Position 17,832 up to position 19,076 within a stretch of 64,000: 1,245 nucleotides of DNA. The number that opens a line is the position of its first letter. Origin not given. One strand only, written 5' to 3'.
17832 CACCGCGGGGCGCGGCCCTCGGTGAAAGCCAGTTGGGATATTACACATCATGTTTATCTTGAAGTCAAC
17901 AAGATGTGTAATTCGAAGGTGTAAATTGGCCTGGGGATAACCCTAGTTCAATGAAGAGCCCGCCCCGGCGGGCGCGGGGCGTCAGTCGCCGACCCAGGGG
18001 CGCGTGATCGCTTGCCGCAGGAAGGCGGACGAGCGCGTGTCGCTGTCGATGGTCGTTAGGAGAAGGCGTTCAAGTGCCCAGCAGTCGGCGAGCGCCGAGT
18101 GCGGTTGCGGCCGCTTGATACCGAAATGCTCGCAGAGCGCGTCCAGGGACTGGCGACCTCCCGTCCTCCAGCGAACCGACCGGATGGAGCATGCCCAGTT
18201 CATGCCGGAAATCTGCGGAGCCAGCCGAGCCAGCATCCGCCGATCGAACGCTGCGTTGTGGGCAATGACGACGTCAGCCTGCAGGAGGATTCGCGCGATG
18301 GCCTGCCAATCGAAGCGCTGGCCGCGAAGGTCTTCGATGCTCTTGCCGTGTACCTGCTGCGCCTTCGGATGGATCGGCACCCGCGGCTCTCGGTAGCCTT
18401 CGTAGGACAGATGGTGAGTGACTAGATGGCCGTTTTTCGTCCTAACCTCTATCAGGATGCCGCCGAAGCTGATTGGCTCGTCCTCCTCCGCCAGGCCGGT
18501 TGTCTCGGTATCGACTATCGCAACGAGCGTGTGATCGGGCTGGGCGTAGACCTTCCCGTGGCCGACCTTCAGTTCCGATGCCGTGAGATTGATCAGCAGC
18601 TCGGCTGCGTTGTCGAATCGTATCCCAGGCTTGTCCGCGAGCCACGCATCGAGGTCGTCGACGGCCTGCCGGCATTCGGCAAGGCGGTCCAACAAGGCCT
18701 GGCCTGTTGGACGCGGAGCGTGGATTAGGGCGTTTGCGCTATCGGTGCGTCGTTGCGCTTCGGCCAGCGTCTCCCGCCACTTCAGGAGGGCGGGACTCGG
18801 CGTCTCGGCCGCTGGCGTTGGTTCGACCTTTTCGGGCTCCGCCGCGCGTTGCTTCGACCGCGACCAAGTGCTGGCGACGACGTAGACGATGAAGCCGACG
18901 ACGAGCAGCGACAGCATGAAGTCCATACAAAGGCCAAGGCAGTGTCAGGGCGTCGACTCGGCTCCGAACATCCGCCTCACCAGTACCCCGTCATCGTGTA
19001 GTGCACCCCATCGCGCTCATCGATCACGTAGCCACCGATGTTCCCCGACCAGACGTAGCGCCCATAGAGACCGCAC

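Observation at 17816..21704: Four-gene cargo cassette in the rexAB-equivalent slot between the repressor gene and the PL-like promoter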

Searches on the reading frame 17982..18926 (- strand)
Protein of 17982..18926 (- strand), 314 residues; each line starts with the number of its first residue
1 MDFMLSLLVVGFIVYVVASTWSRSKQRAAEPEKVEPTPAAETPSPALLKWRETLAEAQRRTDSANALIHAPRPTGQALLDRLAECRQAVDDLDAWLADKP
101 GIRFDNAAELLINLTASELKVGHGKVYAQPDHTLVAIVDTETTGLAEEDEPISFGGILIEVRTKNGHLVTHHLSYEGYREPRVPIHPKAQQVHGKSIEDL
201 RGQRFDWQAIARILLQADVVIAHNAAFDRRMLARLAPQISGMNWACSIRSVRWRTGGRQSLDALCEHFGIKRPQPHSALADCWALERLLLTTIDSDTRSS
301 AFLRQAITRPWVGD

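Call 7: search_protein_families(library=pfam, proteins=[window:17982-18926:-], max_evalue=0.1)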
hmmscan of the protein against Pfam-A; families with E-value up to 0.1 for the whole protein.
window:17982-18926:- (314 aa): 3 families
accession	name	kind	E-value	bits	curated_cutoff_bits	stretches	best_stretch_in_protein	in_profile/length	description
PF00929.31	RNase_T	-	2e-12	48.4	24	1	137-284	2-159/164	Exonuclease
PF08457.15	Sfi1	-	0.0064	15.5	22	1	22-98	314-387/570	Sfi1 spindle body protein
PF01612.26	DNA_pol_A_exo1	-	0.015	15.5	23.6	1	138-268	25-127/173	3'-5' exonuclease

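Call 8: search_protein_families(library=padloc, proteins=[window:17982-18926:-], max_evalue=0.1)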
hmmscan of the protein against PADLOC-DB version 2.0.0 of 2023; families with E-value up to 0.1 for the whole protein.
window:17982-18926:- (314 aa): 3 families
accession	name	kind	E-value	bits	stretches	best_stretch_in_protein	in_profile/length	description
PDLC01247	DEDDh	-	1.1e-25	88.9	1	137-289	2-138/139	"CAS-I,CAS-II,CAS-III,CAS-IV,CAS-V,CAS-VI; associated"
PDLC05027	PDC-S48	-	3e-14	50.9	1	135-301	6-175/411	-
PDLC05028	PDC-S48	-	2e-06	24.6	1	128-297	13-184/512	-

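Call 9: search_protein_families(library=phrogs, proteins=[window:17982-18926:-], max_evalue=0.01)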
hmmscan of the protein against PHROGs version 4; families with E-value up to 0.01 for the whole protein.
window:17982-18926:- (314 aa): 3 families
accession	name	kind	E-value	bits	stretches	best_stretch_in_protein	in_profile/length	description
phrog_192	-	DNA, RNA and nucleotide metabolism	4.5e-34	119.4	1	135-289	108-267/397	DNA polymerase exonuclease subunit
phrog_17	-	DNA, RNA and nucleotide metabolism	3.7e-08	32.8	1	131-271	668-788/1445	DNA polymerase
phrog_403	-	DNA, RNA and nucleotide metabolism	0.00011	22.2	1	198-283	122-213/321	DNA polymerase exonuclease subunit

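Call 13: search_dna_similar(query=window:17982-18926:-, collection=phages, mode=protein, max_rows=25, max_evalue=0.001)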
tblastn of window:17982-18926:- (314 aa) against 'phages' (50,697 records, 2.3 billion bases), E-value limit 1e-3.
Records with a match: 92; places in all: 92; records where one place covers at least 80% of the query: 0.
Best place of each record, by identity: <60% 92.
By first word of the organism name: Escherichia 29; Rhizobium 14; Klebsiella 13; Pseudomonas 8; Salmonella 7; Gordonia 6; Agrobacterium 5; Stenotrophomonas 2; Pseudoalteromonas 1; Aeromonas 1; and 6 more.
By host as written in the record: Escherichia coli 10; Klebsiella pneumoniae 5; Pseudomonas syringae pv. avii 4; - 4; Salmonella enterica subsp. enterica serovar Typhimurium 4; Gordonia terrae 3612 4; Rhizogenic Agrobacterium biovar 1 ST15.13/095 3; Pseudomonas syringae pv. actinidiae 3; and 45 more.
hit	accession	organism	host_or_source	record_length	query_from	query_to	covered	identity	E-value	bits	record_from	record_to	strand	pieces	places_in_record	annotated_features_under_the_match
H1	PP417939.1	Rhizobium phage IC12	Agrobacterium radiobacter M13 (synonym: ...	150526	120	311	61%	31.5%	3e-11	70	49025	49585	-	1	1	hypothetical protein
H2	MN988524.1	Rhizobium phage RHph_TM3_3_6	Rhizobium phaseoli T3_6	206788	134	312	57%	33.5%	3e-22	103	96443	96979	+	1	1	putative DNA polymerase III epsilon subunit protein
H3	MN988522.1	Rhizobium phage RHph_TM40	Rhizobium leg. CIAT894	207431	134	312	57%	33.5%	3e-22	103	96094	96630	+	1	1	putative DNA polymerase III epsilon subunit protein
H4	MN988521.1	Rhizobium phage RHph_TM30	Rhizobium sp. N941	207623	134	312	57%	33.5%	3e-22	103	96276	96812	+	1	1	putative DNA polymerase III epsilon subunit protein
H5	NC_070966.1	Rhizobium phage RHph_TM30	Rhizobium sp. N941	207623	134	312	57%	33.5%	3e-22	103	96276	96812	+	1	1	putative DNA polymerase III epsilon subunit protein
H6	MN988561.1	Rhizobium phage RHph_TM61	R. etli NXC12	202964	134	312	57%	33.5%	4e-22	102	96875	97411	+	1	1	DNA polymerase III epsilon subunit protein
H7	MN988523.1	Rhizobium phage RHph_TM2_3B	Rhizobium phaseoli T2_3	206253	134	312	57%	33.5%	4e-22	102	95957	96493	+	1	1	putative DNA polymerase III epsilon subunit protein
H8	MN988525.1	Rhizobium phage RHph_Y65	Rhizobium phaseoli INC1-2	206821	134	312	57%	33.5%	4e-22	102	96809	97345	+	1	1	putative DNA polymerase III epsilon subunit protein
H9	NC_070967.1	Rhizobium phage RHph_Y65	Rhizobium phaseoli INC1-2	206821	134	312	57%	33.5%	4e-22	102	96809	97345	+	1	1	putative DNA polymerase III epsilon subunit protein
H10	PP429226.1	Rhizobium phage LG08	Agrobacterium radiobacter PL13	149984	120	311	61%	31.0%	7e-11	69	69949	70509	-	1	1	hypothetical protein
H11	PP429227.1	Rhizobium phage IG49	Agrobacterium radiobacter PL17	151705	120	311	61%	31.0%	7e-11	69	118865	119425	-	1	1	hypothetical protein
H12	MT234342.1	Agrobacterium phage OLIVR5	Rhizogenic Agrobacterium biovar 1 ...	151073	120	289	54%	33.7%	1e-10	68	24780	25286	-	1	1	hypothetical protein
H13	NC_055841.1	Agrobacterium phage OLIVR5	Rhizogenic Agrobacterium biovar 1 ...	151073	120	289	54%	33.7%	1e-10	68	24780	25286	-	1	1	hypothetical protein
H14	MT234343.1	Agrobacterium phage OLIVR6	Rhizogenic Agrobacterium biovar 1 ...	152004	120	289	54%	33.7%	1e-10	68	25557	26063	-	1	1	hypothetical protein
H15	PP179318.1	Pseudomonas phage Nican01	Pseudomonas syringae CC0094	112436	134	287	49%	34.1%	4e-8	61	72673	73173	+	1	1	DNA polymerase III subunit epsilon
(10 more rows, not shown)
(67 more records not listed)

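Call 20: find_homologous_proteins(query=window:17982-18926:-)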
Query window:17982-18926:- (314 aa): 883 proteins with E <= 0.001 among 8000 candidates; the best 120 are listed.
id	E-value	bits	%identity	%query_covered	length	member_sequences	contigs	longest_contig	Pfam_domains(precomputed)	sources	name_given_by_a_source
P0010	3.6e-206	702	100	99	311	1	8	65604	PF00929.32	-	-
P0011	3.7e-47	179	51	57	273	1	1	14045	PF00929.32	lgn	-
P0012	3.1e-44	170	39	75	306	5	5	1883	PF00929.32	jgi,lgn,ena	jgi:DNA polymerase III epsilon subunit-like protein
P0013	3.4e-41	160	47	58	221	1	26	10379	PF00929.32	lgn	-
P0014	3.8e-39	153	48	54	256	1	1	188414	PF00929.32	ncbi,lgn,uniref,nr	ncbi:exonuclease domain-containing protein [Burkholderia sp. BCC1998]|uniref:exonuclease domain-cont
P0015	1.1e-36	145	48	54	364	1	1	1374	PF00929.32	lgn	-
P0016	1.2e-34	138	42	56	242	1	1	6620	PF00929.32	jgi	jgi:DNA polymerase III subunit epsilon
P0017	3.6e-30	124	41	58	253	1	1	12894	PF00929.32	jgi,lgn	-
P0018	3.5e-24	104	40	49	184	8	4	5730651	PF00929.32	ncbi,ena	-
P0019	2.5e-19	88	38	49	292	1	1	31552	PF00929.32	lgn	-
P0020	3.4e-19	88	32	61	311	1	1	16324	PF00929.32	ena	-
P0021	5.3e-19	87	37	47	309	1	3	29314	PF00929.32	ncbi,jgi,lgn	jgi:DNA polymerase-3 subunit epsilon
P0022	2.4e-18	85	36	53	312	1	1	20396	PF00929.32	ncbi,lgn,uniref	ncbi:3'-5' exonuclease [Niveibacterium sp.]|uniref:3'-5' exonuclease n=1 Tax=Niveibacterium sp. TaxI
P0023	3.9e-18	84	32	56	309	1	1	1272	PF00929.32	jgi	jgi:DNA polymerase-3 subunit epsilon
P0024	1.1e-17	83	37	49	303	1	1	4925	PF00929.32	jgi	jgi:DNA polymerase-3 subunit epsilon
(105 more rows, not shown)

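Call 22: find_encoding_contigs(protein=P0011, flank=8000, max_places=3)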
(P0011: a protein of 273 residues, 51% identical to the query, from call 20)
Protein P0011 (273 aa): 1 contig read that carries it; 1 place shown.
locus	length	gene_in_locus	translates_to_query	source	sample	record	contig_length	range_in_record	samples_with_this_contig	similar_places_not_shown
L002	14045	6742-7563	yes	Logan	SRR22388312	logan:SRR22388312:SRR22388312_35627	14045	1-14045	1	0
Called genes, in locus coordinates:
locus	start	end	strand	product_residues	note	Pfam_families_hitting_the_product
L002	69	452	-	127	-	PF01844:HNH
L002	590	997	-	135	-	PF06530:Phage_antitermQ (weak)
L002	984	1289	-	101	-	-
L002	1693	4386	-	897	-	PF05272:VapE-like_dom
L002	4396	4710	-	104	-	-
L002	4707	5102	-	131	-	-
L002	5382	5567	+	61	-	-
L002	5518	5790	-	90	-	-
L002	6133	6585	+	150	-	PF12844:HTH_19, PF13560:HTH_31 (faint), PF01381:HTH_3 (weak)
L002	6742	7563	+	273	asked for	PF00929:RNase_T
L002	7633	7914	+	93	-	-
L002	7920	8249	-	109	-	-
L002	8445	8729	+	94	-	-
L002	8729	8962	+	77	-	-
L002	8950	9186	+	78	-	-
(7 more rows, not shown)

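Call 23: find_encoding_contigs(protein=P0013, flank=8000, max_places=4)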
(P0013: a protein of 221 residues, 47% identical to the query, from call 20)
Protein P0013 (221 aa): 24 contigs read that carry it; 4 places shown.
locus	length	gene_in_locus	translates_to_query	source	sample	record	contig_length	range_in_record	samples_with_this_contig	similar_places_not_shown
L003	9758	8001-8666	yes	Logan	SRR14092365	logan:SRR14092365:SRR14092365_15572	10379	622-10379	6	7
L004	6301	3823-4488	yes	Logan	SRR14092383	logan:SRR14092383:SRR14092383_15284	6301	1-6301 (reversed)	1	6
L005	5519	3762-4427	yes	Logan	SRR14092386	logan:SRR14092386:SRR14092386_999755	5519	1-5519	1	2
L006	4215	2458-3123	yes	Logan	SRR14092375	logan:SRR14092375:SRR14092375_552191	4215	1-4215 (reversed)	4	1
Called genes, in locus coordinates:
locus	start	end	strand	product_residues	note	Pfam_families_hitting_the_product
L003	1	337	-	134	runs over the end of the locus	-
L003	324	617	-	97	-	-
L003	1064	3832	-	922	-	PF05272:VapE-like_dom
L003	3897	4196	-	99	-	-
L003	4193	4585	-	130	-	PF06892:Phage_CP76 (weak)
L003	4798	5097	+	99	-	-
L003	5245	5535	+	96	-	-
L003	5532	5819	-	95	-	PF15943:YdaS_toxin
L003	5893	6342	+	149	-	PF13560:HTH_31 (weak), PF01381:HTH_3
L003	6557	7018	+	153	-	PF00565:SNase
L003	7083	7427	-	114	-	-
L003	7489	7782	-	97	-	-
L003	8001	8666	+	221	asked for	PF00929:RNase_T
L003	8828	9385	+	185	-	-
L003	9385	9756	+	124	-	?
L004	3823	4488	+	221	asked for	PF00929:RNase_T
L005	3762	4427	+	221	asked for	PF00929:RNase_T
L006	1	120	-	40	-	?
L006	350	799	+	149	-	PF13560:HTH_31 (weak), PF01381:HTH_3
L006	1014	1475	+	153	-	PF00565:SNase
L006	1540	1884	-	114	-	-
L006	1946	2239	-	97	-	-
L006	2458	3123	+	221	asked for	PF00929:RNase_T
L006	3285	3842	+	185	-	-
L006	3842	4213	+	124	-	?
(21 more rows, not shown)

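Call 24: find_encoding_contigs(protein=P0014, flank=8000, max_places=2)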
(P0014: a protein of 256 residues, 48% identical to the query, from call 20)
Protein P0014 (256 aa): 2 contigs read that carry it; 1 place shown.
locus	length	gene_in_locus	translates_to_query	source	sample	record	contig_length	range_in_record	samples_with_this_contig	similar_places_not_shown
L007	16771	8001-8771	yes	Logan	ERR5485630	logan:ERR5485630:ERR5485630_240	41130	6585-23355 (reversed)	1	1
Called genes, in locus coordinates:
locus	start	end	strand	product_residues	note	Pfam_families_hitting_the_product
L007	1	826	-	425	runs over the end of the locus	PF25919:BSH_CusB (faint), PF00364:Biotin_lipoyl (faint), PF25917:BSH_RND (faint), PF26002:Beta-barrel_AprE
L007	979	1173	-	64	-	-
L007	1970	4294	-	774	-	PF20256:MoCoBD_2, PF02738:MoCoBD_1, PF20256:MoCoBD_2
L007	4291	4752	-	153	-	PF00111:Fer2, PF01799:Fer2_2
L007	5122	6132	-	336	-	PF08240:ADH_N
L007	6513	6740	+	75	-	-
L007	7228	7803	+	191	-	-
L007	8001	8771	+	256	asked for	PF00929:RNase_T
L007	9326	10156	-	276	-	PF02673:BacA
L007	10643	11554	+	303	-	PF01263:Aldose_epim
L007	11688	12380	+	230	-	PF01476:LysM, PF01551:Peptidase_M23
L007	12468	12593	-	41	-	-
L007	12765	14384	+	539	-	PF00501:AMP-binding, PF13193:AMP-binding_C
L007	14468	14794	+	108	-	PF10052:DUF2288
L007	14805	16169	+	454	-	PF01554:MatE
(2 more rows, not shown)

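Call 26: find_encoding_contigs(protein=P0010, flank=10000, max_places=8)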
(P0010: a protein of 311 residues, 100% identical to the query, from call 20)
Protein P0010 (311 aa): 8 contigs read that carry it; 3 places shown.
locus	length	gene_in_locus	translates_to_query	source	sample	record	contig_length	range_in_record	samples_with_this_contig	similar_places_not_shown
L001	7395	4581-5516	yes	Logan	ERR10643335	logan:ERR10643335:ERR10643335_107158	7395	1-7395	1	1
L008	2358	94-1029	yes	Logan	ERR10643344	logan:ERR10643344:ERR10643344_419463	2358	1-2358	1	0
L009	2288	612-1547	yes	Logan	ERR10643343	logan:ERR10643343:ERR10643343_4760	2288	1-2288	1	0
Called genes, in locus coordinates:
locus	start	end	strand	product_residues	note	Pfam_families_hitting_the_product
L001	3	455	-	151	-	?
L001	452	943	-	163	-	PF01527:HTH_Tnp_1 (weak)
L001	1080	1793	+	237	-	PF00717:Peptidase_S24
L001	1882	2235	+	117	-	-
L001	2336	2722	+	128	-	-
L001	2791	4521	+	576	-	-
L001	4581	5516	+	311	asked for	PF00929:RNase_T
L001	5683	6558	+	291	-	-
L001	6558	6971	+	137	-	-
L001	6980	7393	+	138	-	?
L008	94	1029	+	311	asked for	PF00929:RNase_T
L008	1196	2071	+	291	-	-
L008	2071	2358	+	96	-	?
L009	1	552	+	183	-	?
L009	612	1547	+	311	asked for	PF00929:RNase_T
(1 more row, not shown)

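Call 28: find_related_loci(query=A1, collection=viral_contigs, flank=6000)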
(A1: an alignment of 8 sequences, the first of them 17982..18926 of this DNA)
Query A1 (314 aa) in viral_contigs; peptide patterns used: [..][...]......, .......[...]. (x = any residue, [..] = any of these).
600 stretches matched a pattern (row limit reached: there are more); 155 encode a relative of the query (tblastn E <= 1e-3); the best 80 are kept; 80 distinct loci.
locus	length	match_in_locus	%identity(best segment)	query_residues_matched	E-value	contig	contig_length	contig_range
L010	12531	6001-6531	46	131-310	1e-43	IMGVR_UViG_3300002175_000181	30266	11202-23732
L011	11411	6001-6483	35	136-289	6e-24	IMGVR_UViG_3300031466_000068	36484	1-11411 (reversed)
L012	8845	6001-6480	31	129-285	1e-20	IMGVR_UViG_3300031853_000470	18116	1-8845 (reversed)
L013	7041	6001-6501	29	129-292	2e-18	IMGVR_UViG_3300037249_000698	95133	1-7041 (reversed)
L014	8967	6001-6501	29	129-292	3e-18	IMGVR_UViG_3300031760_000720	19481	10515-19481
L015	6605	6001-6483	36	137-282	4e-16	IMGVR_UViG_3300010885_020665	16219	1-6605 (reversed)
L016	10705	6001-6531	29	134-306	2e-14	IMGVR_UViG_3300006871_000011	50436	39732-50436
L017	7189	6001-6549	31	135-295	5e-14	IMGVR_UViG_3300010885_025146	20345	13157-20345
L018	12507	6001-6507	30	137-307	8e-14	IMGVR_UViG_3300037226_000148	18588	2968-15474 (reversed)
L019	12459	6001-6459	29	136-289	2e-13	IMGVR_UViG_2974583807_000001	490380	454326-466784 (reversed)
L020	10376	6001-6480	27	135-292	9e-13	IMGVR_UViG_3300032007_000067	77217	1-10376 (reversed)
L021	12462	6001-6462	29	136-289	2e-11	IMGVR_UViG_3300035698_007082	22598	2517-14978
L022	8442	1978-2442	34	137-288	3e-11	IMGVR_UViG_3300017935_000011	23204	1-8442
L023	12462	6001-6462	30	137-289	5e-11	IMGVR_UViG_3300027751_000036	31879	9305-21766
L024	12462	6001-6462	30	135-289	5e-11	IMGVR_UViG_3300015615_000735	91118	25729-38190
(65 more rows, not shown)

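Call 32: find_related_loci(query=A1, collection=genome_contigs, flank=7000)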
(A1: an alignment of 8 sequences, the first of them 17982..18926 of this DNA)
Query A1 (314 aa) in genome_contigs; peptide patterns used: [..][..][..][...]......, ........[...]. (x = any residue, [..] = any of these).
600 stretches matched a pattern (row limit reached: there are more); 421 encode a relative of the query (tblastn E <= 1e-3); the best 80 are kept; 80 distinct loci.
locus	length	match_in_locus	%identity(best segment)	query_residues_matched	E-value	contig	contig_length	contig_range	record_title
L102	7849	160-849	39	81-303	1e-48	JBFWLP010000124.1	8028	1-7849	MAG: Burkholderiaceae bacterium isolate CA_2019_NHSR_69 NODE_18682_length_8028_cov_4.262119_NHSR, whole genome shotgun s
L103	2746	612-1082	45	135-289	2e-38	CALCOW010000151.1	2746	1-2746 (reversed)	MAG TPA_asm: uncultured Phycisphaerae bacterium isolate SRR4028168_bin.27_CONCOCT_v1.1_MAG genome assembly, contig: ERZ1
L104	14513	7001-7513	41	134-302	8e-36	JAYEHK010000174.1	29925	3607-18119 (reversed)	MAG: Bacillota bacterium isolate MAG220 MAG220_174, whole genome shotgun sequence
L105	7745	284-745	41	135-289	4e-32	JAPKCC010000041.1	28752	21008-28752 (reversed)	MAG: Phycisphaerales bacterium isolate ANT-54 NODE_642_length_28752_cov_8.087082, whole genome shotgun sequence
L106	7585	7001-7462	41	135-289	6e-32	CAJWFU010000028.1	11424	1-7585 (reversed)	MAG TPA_asm: uncultured Phycisphaerae bacterium isolate ERR598965_bin.199_MetaBAT_v2.12.1_MAG genome assembly, contig: N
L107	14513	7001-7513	39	133-308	2e-30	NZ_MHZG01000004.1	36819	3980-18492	MAG: Polynucleobacter sp. GWA2_45_21 gwa2_scaffold_1276, whole genome shotgun sequence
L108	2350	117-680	36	122-309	3e-28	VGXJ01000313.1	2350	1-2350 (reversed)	MAG: Phycisphaerae bacterium isolate M_surface_10_m1_294 M_surface_10_m1_294_Ga0194123_10062210, whole genome shotgun se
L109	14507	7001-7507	37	135-303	2e-24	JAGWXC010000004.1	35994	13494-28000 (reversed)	MAG: Planctomycetota bacterium isolate REEB458 contig-150_1958, whole genome shotgun sequence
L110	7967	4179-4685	37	135-303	3e-24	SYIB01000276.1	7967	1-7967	MAG: Planctomycetia bacterium isolate F1-60-MAGs145 F1-60__c495276, whole genome shotgun sequence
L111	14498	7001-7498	37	135-298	2e-23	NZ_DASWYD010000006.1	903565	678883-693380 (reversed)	MAG: Limnobacter sp. isolate SMAG_U3702 k141_998497, whole genome shotgun sequence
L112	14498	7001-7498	37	135-298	9e-23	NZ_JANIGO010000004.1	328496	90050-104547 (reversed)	Limnobacter humi strain NBRC 111650 spades_K_17_127_4, whole genome shotgun sequence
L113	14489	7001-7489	38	135-295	1e-22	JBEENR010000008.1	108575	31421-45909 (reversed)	MAG: Pseudomonadota bacterium isolate crookedriver_2019_sw_WHONDRS-S19S_0041_F_bin.20 scaffold_12, whole genome shotgun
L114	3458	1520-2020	36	135-300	2e-22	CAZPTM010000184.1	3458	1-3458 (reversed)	MAG TPA_asm: uncultured Limnohabitans sp. isolate SRP249901_co1_18 genome assembly, contig: NODE_31165_length_3458_cov_1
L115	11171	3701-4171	37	135-289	2e-22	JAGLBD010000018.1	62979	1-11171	MAG: Pseudogulbenkiania sp. isolate bin3 NODE_126_length_62979_cov_50.047216, whole genome shotgun sequence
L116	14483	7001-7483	36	130-289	2e-22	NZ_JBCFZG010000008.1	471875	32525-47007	Citromicrobium bathyomarinum strain MCCC1A09709 contig8, whole genome shotgun sequence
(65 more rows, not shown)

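Call 35: find_encoding_contigs(protein=P0017, flank=7000, max_places=2)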
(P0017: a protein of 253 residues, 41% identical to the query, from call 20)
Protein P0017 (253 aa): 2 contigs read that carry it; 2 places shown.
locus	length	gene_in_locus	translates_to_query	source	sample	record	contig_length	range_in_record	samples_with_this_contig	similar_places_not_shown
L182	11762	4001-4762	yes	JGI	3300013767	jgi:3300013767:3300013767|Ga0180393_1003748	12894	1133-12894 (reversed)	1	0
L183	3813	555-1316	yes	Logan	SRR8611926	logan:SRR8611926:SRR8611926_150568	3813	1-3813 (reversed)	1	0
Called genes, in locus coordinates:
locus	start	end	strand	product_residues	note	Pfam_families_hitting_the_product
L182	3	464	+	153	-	?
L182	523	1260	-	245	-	PF02146:SIR2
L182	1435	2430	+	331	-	PF00589:Phage_integrase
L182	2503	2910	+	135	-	-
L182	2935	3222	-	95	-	PF12728:HTH_17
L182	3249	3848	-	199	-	-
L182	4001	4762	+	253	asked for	PF00929:RNase_T (weak)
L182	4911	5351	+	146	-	-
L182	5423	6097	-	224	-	-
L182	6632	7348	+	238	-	-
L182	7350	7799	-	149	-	PF26841:Hendrixvirinae_terminase_S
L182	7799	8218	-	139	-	-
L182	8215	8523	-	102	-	-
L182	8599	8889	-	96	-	-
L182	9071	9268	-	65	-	-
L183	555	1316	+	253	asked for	PF00929:RNase_T (weak)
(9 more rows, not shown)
